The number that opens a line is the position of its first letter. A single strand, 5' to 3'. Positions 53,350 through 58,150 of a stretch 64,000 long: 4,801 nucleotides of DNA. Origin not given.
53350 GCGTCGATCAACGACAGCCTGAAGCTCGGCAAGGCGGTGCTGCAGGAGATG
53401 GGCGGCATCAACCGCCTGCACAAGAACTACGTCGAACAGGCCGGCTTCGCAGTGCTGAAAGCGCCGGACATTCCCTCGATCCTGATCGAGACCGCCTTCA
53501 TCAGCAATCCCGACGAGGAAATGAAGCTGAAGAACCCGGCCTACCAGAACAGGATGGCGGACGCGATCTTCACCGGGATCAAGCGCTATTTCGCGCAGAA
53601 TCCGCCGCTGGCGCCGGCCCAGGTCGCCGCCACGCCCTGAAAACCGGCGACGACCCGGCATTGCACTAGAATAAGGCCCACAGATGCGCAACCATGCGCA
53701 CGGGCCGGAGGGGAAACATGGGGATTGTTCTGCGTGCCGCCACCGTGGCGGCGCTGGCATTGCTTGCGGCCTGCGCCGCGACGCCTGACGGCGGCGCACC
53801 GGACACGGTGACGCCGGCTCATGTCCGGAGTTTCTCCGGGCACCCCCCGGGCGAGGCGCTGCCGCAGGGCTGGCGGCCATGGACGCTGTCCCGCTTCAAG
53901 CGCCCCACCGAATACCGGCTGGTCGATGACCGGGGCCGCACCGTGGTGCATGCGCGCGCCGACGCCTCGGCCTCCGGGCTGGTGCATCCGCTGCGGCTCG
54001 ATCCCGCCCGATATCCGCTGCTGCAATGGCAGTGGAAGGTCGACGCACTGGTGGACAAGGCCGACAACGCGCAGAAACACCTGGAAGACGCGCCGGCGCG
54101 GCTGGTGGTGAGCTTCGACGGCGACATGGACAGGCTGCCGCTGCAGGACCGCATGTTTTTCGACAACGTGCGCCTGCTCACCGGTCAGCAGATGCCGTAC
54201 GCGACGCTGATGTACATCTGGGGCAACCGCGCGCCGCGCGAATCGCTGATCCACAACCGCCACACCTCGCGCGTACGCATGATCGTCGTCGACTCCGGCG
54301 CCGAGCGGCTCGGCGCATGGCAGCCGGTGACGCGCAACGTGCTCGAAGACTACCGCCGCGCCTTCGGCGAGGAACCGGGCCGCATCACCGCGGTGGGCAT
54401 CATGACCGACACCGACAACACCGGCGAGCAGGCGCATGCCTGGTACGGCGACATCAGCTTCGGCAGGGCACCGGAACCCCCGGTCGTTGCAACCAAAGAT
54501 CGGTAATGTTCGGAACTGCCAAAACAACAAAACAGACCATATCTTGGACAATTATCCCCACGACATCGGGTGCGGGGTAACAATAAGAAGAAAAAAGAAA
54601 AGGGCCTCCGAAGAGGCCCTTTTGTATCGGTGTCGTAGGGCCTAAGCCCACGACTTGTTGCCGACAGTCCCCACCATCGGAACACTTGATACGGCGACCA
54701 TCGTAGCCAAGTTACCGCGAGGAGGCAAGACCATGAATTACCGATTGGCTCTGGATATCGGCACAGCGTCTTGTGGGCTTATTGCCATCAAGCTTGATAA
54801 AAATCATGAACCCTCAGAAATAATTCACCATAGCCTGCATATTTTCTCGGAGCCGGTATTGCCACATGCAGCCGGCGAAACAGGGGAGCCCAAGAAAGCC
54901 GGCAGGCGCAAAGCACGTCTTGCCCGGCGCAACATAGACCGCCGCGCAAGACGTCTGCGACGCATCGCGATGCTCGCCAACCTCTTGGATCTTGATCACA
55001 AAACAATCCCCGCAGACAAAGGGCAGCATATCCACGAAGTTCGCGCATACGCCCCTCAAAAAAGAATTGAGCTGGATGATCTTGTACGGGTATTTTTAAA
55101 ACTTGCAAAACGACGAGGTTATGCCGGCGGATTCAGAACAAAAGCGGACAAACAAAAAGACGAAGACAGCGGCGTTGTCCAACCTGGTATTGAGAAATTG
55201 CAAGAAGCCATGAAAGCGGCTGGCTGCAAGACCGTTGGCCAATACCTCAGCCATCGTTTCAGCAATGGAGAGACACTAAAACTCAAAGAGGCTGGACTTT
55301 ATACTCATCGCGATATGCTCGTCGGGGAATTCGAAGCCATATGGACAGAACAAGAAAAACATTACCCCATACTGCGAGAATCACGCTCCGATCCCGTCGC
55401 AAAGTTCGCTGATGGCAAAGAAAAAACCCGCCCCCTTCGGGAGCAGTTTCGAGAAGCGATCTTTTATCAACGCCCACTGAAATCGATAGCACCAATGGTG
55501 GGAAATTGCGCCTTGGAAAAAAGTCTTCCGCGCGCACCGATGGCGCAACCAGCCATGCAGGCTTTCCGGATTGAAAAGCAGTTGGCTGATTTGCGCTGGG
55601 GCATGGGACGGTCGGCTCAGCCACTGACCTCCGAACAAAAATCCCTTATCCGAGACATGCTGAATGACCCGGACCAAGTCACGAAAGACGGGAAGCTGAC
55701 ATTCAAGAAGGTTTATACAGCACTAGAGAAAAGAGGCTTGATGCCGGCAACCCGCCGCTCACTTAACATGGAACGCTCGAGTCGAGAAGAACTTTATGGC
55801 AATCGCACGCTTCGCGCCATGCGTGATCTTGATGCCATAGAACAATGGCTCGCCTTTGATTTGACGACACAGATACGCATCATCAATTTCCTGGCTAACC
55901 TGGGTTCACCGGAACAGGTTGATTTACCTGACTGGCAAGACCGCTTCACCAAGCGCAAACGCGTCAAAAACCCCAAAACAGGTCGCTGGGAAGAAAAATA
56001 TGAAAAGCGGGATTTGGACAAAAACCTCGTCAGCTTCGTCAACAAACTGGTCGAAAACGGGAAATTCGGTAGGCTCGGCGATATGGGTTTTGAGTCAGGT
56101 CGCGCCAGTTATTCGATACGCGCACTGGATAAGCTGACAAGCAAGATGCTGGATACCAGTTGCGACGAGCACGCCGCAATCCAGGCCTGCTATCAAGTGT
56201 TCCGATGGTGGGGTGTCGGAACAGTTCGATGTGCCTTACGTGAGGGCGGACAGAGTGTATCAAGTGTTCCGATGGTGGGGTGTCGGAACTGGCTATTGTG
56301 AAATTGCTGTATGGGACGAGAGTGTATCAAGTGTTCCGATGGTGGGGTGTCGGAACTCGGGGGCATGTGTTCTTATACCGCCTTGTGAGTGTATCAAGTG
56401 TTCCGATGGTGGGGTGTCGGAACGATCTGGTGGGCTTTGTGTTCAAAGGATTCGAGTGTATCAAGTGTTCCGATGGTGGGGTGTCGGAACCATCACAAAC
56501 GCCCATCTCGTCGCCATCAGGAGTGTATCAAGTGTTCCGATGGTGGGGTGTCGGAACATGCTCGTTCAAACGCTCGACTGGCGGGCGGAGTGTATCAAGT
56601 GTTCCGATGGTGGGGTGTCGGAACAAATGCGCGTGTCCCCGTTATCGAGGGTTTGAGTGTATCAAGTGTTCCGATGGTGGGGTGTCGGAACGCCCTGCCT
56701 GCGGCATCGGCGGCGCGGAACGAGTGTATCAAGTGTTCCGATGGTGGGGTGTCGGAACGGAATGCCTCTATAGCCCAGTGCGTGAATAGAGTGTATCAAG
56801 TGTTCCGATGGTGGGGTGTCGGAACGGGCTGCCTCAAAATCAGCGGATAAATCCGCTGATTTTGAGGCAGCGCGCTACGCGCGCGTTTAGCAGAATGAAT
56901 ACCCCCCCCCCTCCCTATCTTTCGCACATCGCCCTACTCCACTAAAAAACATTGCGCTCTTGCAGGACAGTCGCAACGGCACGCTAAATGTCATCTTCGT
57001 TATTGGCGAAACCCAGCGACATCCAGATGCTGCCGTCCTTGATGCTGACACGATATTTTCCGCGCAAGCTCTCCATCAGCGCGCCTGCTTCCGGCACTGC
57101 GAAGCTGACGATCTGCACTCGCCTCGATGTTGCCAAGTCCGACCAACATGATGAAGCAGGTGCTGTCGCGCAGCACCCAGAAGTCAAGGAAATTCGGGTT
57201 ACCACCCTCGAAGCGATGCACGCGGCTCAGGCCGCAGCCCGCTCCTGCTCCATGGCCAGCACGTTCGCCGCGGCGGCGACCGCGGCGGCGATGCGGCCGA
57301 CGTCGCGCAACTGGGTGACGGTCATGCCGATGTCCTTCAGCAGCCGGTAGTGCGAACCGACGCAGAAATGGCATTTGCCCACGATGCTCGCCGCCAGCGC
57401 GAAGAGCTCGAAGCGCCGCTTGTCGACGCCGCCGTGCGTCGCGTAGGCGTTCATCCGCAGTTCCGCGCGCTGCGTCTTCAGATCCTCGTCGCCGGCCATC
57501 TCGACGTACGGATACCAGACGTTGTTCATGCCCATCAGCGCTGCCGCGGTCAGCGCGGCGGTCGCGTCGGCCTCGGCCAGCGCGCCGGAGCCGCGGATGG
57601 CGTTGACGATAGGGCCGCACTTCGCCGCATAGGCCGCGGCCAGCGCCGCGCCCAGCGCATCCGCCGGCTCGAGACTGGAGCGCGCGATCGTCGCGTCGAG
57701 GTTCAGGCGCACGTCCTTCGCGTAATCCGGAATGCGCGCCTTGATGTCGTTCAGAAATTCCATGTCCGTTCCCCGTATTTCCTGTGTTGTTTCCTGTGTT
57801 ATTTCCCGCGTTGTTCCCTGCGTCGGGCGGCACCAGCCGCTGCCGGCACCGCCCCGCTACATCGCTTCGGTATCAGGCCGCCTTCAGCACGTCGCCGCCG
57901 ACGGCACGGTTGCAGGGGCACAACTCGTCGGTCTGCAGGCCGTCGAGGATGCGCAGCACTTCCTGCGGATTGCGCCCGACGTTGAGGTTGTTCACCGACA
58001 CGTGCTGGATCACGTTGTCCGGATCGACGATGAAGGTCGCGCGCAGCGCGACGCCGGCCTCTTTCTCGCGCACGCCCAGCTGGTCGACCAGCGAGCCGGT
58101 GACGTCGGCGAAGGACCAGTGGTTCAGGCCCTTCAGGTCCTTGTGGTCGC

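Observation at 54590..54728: Complete tracrRNA module (promoter, bulged anti-repeat, nexus-like hairpin, terminator) divergent from cas9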

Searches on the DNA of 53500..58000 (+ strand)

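Call 8: search_rna_families(source=window, start=53500, end=58000, threshold=evalue, max_evalue=10, show_alignments=3)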
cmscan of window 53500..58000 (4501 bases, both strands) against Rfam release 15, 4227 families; matches with E-value up to 10: 9.
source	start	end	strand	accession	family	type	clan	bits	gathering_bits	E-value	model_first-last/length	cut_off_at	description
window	56798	56869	+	RF02432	SpF25_sRNA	Gene; sRNA;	-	29.5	48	0.067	1-102/102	no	Streptococcus sRNA SpF25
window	54586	54699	-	RF02502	Atu_C8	Gene; sRNA;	-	28.7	50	0.0088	1-122/122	no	Rhizobiales sRNA Atu_C8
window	54591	54623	-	RF00489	ctRNA_p42d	Gene; antisense;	-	23.9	50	0.064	1-46/46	no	ctRNA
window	54546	54626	+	RF00506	Thr_leader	Cis-reg; leader;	-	23.5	55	0.32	1-118/118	no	Threonine operon leader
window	54550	54632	+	RF02029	sraA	Gene; sRNA;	-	23.1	56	2.8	1-95/95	no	sraA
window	56807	56892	-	RF00676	mir-127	Gene; miRNA;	-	20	60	0.47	1-97/97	no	mir-127 microRNA precursor family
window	54596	54623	-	RF02066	STnc320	Gene; sRNA;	-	18.1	50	7.2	20-49/55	no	Salmonella enterica sRNA STnc320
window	53521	53616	-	RF03026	RT-5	Gene; sRNA;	-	17.9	45.7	6.4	1-104/104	no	RT-5 RNA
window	54592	54635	-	RF02353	BjrC68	Gene; sRNA;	-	14.6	39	3.6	1-82/82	no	Bradyrhizobiaceae sRNA BjrC68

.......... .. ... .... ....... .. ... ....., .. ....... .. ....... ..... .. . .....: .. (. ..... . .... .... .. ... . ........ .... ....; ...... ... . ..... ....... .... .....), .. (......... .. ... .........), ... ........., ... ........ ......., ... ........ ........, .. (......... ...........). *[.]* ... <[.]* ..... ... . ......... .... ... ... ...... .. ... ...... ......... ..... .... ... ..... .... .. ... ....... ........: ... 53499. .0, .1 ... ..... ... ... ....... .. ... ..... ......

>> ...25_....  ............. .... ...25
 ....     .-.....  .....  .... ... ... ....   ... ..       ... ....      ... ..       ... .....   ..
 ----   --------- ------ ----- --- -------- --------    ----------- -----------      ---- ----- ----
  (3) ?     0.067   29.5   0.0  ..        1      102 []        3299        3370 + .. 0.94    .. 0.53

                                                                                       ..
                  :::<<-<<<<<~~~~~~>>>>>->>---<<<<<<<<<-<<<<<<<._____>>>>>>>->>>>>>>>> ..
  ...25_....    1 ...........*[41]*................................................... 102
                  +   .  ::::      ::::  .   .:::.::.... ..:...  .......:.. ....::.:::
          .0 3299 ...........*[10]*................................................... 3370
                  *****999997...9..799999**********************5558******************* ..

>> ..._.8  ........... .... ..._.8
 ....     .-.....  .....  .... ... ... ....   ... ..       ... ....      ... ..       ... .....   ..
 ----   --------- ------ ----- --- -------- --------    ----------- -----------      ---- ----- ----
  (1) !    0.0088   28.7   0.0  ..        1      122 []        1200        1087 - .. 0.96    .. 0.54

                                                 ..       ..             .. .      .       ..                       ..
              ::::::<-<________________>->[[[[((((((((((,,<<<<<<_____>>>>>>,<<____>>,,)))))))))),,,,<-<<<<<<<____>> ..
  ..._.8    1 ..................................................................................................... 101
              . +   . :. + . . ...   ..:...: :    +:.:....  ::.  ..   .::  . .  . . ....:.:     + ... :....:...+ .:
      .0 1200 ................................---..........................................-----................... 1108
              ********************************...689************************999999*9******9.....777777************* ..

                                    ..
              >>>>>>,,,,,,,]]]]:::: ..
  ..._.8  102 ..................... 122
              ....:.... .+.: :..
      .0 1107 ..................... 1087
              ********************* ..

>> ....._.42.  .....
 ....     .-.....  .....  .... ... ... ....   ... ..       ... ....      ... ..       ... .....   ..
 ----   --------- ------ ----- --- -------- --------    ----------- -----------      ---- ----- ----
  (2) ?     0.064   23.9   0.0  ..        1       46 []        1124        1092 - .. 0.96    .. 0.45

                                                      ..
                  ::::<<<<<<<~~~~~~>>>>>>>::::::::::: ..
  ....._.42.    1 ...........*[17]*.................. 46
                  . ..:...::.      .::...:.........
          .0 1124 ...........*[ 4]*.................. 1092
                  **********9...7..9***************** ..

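Call 71: search_dna_similar(query=window:56191-56830:+, collection=phages, mode=distant, max_evalue=1, max_rows=10)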
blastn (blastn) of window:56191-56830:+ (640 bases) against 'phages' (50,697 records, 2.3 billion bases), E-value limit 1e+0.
Records with a match: 1; places in all: 1; records where one place covers at least 80% of the query: 0.
Best place of each record, by identity: >=99% 1.
By first word of the organism name: Bacteriophage 1.
By host as written in the record: - 1.
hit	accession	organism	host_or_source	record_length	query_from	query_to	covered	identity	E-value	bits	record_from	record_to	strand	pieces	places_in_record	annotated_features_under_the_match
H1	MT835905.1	Bacteriophage sp.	human fecal samples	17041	506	528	4%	100.0%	2e-1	43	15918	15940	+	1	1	record has no annotation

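Call 72: search_dna_similar(query=window:56191-56830:+, collection=plasmids, mode=distant, max_evalue=1, max_rows=10)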
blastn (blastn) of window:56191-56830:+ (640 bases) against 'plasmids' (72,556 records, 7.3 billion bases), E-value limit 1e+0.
Records with a match: 4; places in all: 4; records where one place covers at least 80% of the query: 0.
Best place of each record, by identity: >=99% 2; 95-99% 1; 80-90% 1.
By first word of the organism name: Shinella 2; Blastomonas 1; Nitratireductor 1.
By predicted mobility (MOB-suite, as given by PLSDB): non-mobilizable 3; mobilizable 1.
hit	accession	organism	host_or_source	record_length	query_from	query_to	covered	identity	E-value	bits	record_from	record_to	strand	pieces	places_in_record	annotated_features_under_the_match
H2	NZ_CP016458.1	Blastomonas sp. RAC04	Microbial isolate,Algal phycosphere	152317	498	535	6%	84.2%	6e-1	43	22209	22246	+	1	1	aldehyde dehydrogenase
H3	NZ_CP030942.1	Nitratireductor thuwali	-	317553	505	531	4%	96.3%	2e-1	46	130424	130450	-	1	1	glutamine synthetase family protein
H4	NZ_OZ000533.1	Shinella sp. WSC3-e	-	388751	509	531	4%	100.0%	6e-1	43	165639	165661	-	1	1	amidase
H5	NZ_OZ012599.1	Shinella sp. WSD5-1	-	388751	509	531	4%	100.0%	6e-1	43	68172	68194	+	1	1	amidase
